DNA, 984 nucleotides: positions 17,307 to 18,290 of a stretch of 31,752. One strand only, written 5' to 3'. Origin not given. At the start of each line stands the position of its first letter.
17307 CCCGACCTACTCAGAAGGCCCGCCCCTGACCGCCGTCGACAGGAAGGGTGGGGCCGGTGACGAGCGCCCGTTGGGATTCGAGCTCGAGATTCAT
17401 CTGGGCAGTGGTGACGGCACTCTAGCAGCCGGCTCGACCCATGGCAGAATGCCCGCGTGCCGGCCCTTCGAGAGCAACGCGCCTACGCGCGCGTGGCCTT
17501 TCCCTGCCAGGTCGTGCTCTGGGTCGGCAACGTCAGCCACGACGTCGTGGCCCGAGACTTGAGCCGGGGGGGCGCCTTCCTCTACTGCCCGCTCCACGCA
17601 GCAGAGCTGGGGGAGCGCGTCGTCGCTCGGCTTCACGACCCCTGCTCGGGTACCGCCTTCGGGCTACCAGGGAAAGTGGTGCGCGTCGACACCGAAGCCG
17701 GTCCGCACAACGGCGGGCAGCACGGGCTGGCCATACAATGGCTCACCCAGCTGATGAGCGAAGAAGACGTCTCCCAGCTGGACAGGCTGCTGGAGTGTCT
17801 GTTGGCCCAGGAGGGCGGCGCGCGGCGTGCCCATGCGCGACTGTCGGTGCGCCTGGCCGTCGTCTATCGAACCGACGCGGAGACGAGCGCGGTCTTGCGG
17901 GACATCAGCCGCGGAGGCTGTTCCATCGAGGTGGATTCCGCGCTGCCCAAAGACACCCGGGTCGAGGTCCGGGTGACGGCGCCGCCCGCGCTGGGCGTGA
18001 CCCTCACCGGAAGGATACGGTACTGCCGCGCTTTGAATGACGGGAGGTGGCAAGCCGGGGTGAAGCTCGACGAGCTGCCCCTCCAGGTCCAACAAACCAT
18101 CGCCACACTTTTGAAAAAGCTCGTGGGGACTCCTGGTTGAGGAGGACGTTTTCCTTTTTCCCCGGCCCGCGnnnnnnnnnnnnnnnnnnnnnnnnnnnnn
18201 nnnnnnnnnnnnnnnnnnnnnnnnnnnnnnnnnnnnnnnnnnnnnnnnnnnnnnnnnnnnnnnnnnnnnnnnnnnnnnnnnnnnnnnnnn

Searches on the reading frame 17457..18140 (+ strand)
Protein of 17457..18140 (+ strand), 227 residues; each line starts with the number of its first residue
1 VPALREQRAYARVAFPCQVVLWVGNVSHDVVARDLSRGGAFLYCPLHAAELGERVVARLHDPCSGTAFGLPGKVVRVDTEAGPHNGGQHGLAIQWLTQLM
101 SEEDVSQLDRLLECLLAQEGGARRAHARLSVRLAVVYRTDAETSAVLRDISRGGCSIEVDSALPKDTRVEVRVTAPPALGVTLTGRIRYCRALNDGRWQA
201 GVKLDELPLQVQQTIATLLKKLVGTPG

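Call 8: search_protein_families(library=pfam, proteins=[window:17457-18140:+], max_evalue=0.01)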
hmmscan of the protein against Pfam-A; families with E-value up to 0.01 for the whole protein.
window:17457-18140:+ (227 aa): 1 family
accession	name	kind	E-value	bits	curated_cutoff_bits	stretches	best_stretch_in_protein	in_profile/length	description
PF07238.19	PilZ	-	2.5e-27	95.6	22.5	2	123-219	2-100/102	PilZ domain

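Call 9: search_protein_families(library=ncbifam, proteins=[window:17457-18140:+], max_evalue=0.01)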
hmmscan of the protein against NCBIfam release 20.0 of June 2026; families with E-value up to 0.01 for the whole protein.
window:17457-18140:+ (227 aa): 1 family
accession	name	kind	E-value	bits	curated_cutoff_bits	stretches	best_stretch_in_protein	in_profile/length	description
TIGR02266.1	gmx_TIGR02266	paralog_domain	3.9e-13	49.4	68.7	1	128-219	1-95/96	TIGR02266 family protein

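Call 16: find_homologous_proteins(query=window:17457-18140:+)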
Query window:17457-18140:+ (227 aa): 1 proteins with E <= 0.001 among 1440 candidates.
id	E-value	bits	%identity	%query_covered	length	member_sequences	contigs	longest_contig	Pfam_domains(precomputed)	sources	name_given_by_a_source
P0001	1.5e-146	504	100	100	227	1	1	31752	PF07238.20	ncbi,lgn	ncbi:MAG: PilZ domain-containing protein [Myxococcota bacterium]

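Call 28: search_protein_representatives(protein=window:17457-18140:+)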
Query: 227 residues. Proteins with E-value up to 0.001 (for the whole library): 229; up to 1e-10: 47; up to 1e-30: 3. The best 150 are listed.
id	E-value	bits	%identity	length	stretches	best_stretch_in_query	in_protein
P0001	4.8e-147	503.6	100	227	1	1-227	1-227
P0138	4.6e-33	130.9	39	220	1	6-223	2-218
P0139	8.0e-31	123.6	38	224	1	6-222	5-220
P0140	2.8e-29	118.5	36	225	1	5-223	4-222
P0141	5.8e-24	101.1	56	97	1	132-225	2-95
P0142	1.0e-22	97.0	32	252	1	6-222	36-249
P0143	2.3e-22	95.9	35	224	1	6-219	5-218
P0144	9.8e-21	90.6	36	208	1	28-220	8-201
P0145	1.2e-18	83.7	34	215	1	6-212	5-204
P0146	2.1e-18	82.9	31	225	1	5-208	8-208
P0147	2.6e-18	82.6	32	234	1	5-223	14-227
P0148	3.1e-16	75.9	32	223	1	6-196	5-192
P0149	4.1e-15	72.2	32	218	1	13-222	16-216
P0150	8.8e-15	71.1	24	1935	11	140-202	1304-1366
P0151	1.0e-14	70.9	34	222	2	108-225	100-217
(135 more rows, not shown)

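Call 36: find_encoding_contigs(protein=P0001, flank=10000, max_places=3)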
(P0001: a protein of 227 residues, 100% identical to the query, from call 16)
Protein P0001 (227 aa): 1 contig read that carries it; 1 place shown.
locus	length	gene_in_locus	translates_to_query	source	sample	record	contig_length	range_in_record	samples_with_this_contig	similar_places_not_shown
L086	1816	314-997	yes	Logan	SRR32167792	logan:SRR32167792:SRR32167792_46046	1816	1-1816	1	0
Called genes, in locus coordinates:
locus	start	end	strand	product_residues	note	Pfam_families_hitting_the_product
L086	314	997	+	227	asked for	PF07238:PilZ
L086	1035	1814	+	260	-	?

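Call 39: list_cluster_members(proteins=[P0138, P0139, P0140, P0142, P0143, P0144, P0145, P0146, P0147, P0148])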
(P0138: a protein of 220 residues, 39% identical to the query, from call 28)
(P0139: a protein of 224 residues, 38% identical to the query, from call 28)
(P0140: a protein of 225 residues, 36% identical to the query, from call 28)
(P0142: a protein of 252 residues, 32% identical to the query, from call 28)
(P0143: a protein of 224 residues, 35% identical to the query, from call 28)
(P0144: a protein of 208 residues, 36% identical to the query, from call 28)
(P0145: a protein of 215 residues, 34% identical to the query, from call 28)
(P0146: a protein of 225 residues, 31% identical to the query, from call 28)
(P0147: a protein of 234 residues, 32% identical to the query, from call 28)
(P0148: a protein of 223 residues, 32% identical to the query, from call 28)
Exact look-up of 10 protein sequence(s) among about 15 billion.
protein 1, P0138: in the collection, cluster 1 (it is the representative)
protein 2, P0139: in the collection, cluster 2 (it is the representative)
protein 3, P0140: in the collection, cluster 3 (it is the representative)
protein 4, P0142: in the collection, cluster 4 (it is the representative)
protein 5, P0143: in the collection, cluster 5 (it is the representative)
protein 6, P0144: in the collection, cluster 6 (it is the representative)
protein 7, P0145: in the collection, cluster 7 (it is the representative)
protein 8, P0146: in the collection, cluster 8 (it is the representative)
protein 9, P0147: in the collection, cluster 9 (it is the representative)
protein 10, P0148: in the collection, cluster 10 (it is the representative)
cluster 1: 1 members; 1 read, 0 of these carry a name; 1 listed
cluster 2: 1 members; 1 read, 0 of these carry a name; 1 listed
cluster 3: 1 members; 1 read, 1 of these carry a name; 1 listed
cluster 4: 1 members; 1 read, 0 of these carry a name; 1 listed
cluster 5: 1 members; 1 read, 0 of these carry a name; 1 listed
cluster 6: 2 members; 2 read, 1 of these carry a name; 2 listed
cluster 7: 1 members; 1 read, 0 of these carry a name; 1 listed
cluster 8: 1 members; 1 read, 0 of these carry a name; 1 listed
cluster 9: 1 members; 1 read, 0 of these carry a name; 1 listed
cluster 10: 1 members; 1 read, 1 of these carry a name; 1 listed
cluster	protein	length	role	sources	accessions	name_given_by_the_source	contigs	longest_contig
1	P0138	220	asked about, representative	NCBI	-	-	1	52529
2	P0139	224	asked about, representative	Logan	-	-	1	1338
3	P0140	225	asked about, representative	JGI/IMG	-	Tfp pilus assembly protein PilZ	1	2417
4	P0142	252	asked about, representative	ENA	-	-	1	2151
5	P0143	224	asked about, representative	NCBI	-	-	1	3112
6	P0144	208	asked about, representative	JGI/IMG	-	hypothetical protein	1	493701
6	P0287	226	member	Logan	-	-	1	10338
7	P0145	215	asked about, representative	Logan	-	-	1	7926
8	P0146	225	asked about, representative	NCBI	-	-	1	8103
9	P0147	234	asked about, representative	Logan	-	-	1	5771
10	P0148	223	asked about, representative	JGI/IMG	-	Tfp pilus assembly protein PilZ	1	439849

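Call 40: find_encoding_contigs(protein=P0138, flank=10000, max_places=2)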
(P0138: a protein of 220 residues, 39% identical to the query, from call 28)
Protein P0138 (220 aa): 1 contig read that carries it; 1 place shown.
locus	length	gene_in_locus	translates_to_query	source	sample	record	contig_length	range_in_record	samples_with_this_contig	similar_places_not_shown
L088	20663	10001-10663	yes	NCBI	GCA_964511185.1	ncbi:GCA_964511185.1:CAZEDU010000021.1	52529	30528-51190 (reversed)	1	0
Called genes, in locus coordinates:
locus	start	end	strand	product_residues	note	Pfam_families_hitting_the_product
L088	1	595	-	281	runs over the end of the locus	PF00482:T2SSF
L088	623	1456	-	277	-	PF08666:SAF, PF16976:RcpC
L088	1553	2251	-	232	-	-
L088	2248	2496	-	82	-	-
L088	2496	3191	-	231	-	-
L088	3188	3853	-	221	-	-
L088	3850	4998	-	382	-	-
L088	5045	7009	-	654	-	PF13400:Tad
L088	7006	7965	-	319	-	PF07811:TadE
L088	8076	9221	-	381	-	PF13490:zf-HC2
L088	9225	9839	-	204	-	PF04542:Sigma70_r2, PF08281:Sigma70_r4_2, PF04545:Sigma70_r4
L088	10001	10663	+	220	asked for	PF07238:PilZ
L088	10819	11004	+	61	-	-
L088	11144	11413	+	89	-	-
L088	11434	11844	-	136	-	PF09858:DUF2085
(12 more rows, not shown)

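Call 44: find_related_loci(query=A2, collection=metagenome_contigs, flank=6000)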
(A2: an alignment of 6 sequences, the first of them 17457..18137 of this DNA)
Query A2 (227 aa) in metagenome_contigs; peptide patterns used: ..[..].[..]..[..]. (x = any residue, [..] = any of these).
151 stretches matched a pattern; 10 encode a relative of the query (tblastn E <= 1e-3); 10 distinct loci.
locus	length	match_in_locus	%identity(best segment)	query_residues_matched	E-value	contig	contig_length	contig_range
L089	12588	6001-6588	25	32-222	2e-12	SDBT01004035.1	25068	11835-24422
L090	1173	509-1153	25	6-223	9e-12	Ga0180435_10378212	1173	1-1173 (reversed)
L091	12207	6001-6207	35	124-190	6e-8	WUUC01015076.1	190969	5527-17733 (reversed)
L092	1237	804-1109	32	123-210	3e-6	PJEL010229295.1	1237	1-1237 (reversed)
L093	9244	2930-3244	29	1-111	7e-6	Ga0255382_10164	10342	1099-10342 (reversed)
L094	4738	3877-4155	30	8-110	8e-6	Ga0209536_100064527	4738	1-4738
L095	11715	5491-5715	30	6-81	1e-5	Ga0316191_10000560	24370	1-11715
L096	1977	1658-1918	29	3-97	9e-6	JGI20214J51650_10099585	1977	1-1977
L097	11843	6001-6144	41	130-178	2e-5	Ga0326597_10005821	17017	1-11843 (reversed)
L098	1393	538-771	32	117-192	1e-5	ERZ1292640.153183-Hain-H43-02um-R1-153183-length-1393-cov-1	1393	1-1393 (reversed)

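Call 45: find_encoding_contigs(protein=P0148, flank=8000, max_places=1)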
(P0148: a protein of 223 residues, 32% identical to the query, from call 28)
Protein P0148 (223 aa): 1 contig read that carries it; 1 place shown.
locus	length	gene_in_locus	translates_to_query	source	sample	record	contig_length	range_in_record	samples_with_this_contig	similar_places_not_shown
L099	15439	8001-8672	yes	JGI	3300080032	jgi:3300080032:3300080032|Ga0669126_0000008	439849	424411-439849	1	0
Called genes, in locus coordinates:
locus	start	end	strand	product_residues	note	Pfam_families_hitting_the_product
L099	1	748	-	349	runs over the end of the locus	PF11563:Protoglobin, PF01740:STAS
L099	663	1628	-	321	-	PF01740:STAS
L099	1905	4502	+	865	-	PF02861:Clp_N, PF23569:NBD_SMAX1, PF00004:AAA, PF17871:AAA_lid_9, PF00004:AAA, PF07724:AAA_2, PF07728:AAA_5, PF10431:ClpB_D2-small, +8 more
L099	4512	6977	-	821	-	PF02190:LON_substr_bdg, PF00004:AAA, PF07728:AAA_5, PF22667:Lon_lid, PF05362:Lon_C, PF13541:ChlI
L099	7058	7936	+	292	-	PF01636:APH (faint), PF07714:PK_Tyr_Ser-Thr, PF00069:Pkinase, PF17667:Pkinase_fungal (weak)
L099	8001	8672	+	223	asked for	PF07238:PilZ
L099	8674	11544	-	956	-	PF07517:SecA_DEAD, PF01043:SecA_PP_bind, PF21090:P-loop_SecA, PF07516:SecA_SW, PF02810:SEC-C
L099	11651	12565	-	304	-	PF01551:Peptidase_M23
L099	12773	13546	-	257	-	PF00481:PP2C, PF13672:PP2C_2, PF07228:SpoIIE (faint)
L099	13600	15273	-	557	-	PF02463:SMC_N, PF13476:AAA_23, PF13304:AAA_21 (faint)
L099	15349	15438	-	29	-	?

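Call 46: find_encoding_contigs(protein=P0144, flank=8000, max_places=1)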
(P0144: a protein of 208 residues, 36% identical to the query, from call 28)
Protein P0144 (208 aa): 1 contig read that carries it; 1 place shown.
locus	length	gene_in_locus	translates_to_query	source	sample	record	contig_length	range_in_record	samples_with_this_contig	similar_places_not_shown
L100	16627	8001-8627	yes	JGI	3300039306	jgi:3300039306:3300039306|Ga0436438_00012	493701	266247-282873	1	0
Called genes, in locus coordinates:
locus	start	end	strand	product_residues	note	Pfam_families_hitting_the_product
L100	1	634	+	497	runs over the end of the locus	-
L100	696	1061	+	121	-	-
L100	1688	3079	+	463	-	PF03572:Peptidase_S41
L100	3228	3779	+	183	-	PF09536:DUF2378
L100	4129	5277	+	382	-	PF00487:FA_desaturase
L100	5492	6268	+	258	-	PF06724:DUF1206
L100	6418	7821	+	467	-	PF00805:Pentapeptide (weak), PF13576:Pentapeptide_3 (faint), PF00805:Pentapeptide (weak), PF13599:Pentapeptide_4 (weak)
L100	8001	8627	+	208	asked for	PF07238:PilZ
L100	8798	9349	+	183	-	PF07700:HNOB, PF02830:V4R (weak)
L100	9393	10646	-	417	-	-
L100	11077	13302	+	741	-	PF00141:peroxidase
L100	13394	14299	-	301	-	PF14080:DUF4261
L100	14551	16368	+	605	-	PF05960:DUF885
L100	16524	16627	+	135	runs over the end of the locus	-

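Call 52: search_solved_structures(query=A1, max_evalue=0.1)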
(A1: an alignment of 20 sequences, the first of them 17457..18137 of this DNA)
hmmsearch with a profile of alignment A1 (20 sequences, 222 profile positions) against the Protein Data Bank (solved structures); distinct sequences matched with E-value up to 0.1: 21.
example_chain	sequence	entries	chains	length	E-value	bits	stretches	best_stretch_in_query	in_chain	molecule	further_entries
5vx6_A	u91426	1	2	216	1.1e-09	41.2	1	1-107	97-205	Uncharacterized protein YpfA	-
4rt0_A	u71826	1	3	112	2.5e-09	40.1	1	6-115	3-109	Alginate biosynthesis protein Alg44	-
4xrn_A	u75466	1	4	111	2.8e-09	39.9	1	6-114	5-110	Alginate biosynthesis protein Alg44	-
4rt1_A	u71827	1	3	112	4.2e-09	39.3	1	6-115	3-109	Alginate biosynthesis protein Alg44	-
3kyg_A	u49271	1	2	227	8.1e-06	28.6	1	1-107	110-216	Putative uncharacterized protein VCA0042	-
4f48_B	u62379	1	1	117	1e-05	28.3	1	33-111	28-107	Type IV fimbriae assembly protein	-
3dsg_A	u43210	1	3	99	1.8e-05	27.5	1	31-95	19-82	Type IV fimbriae assembly protein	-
3cnr_A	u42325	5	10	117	5e-05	26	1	36-111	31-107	Type IV fimbriae assembly protein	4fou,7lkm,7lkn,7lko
4i86_A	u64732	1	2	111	6.2e-05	25.7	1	1-76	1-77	Cellulose synthase 1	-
7lkq_B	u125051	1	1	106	0.00011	24.9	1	36-95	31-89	Type IV fimbriae assembly protein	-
2rde_A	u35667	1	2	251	0.00012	24.8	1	6-108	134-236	Uncharacterized protein VCA0042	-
1yln_A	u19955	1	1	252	0.00013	24.7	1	6-108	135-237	hypothetical protein vca0042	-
5xly_B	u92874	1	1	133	0.00017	24.3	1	3-44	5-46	Cyclic diguanosine monophosphate-binding protein PA4608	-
2l74_A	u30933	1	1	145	0.0002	24.1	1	3-44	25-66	Putative uncharacterized protein PA4608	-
1ywu_A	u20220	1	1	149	0.00021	24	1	3-44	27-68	hypothetical protein PA4608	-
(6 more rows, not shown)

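Call 77: predict_structure(alignment_id=A1)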
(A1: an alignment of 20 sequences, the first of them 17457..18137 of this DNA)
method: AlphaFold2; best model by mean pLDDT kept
length: 227 residues; sequences in the alignment: 20
mean_pLDDT: 90.7   pTM: 0.84
mean pLDDT of the five models: 90.7, 90.3, 89.8, 89.3, 87.5
residues with pLDDT >= 90: 174; 70-90: 36; 50-70: 13; < 50: 4
segments of 3 or more residues with pLDDT < 50: 1-3
pLDDT, mean of each block of 10 residues (from residue 1): 62 92 96 95 89 97 92 91 64 97 96 91 88 95 96 97 98 84 97 95 96 93 80
secondary structure, 60 per line:
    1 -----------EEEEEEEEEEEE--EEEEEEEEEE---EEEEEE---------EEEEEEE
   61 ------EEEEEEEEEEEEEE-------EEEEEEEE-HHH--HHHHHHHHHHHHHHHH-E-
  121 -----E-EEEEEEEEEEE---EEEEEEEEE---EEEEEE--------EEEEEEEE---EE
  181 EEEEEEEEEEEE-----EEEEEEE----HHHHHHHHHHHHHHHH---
elements in order: E12-23 E26-35 E39-44 E54-60 E67-80 E88-95 H102-117 E128-138 E142-150 E154-159 E168-175 E179-192 E198-204 H209-224

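Call 79: fold_search(model_id=the predicted structure, library=pdb)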
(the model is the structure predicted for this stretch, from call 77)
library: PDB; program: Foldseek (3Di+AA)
matches with E <= 10: 872; with E <= 0.001: 30
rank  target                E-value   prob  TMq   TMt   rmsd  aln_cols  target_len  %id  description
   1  7mie                  7.7e-10  1.00  0.34  0.32  13.2       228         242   13  Crystal structure of the Borreliella burgdorferi PlzA protein in complex with c-di-GMP (released 2021-06-30)
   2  2rde_B                6.6e-08  1.00  0.37  0.37  11.2       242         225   13  Crystal structure of VCA0042 complexed with c-di-GMP (released 2007-10-30)
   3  5vx6_A                6.9e-08  1.00  0.38  0.41  11.8       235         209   10  Structure of Bacillus subtilis Inhibitor of motility (MotI/DgrA) (released 2017-11-22)
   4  5kec_A                2.5e-07  1.00  0.32  0.32  13.5       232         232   12  Structure of K. pneumonia MrkH in its apo state. (released 2016-08-17)
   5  2rde_A                3.1e-07  1.00  0.36  0.37  10.8       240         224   12  Crystal structure of VCA0042 complexed with c-di-GMP (released 2007-10-30)
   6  5ked_A                5.8e-07  1.00  0.34  0.33  13.3       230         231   12  Structure of the 2.65 Angstrom P2(1) crystal of K. pneumonia MrkH (released 2016-08-17)
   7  5ked_B                6.1e-07  1.00  0.37  0.37  13.8       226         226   13  Structure of the 2.65 Angstrom P2(1) crystal of K. pneumonia MrkH (released 2016-08-17)
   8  5kec_D                8.2e-07  1.00  0.37  0.38  13.9       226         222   12  Structure of K. pneumonia MrkH in its apo state. (released 2016-08-17)
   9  5vx6_B                8.2e-07  1.00  0.37  0.40  12.0       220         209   12  Structure of Bacillus subtilis Inhibitor of motility (MotI/DgrA) (released 2017-11-22)
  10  3kyg_A                1.2e-06  1.00  0.36  0.36  11.9       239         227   12  Crystal structure of VCA0042 (L135R) complexed with c-di-GMP (released 2010-04-14)
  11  5ejl                  1.6e-06  1.00  0.37  0.36  11.6       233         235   12  MrkH, A novel c-di-GMP dependence transcription regulatory factor. (released 2016-10-19)
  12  1yln                  1.7e-06  1.00  0.40  0.40  14.8       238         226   13  The Crystal Structure of the Protein of Unknown Function VCA0042 from Vibrio cholerae O1 (released 2005-03-08)
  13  5kgo_A                2.2e-06  1.00  0.40  0.41  11.9       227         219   12  Structure of K. pneumonia MrkH-c-di-GMP complex (released 2016-08-17)
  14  5kgo_D                2.8e-06  1.00  0.36  0.36  12.4       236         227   10  Structure of K. pneumonia MrkH-c-di-GMP complex (released 2016-08-17)
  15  3kyf                  1.5e-05  1.00  0.37  0.37  12.3       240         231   13  Crystal structure of P4397 complexed with c-di-GMP (released 2010-04-14)
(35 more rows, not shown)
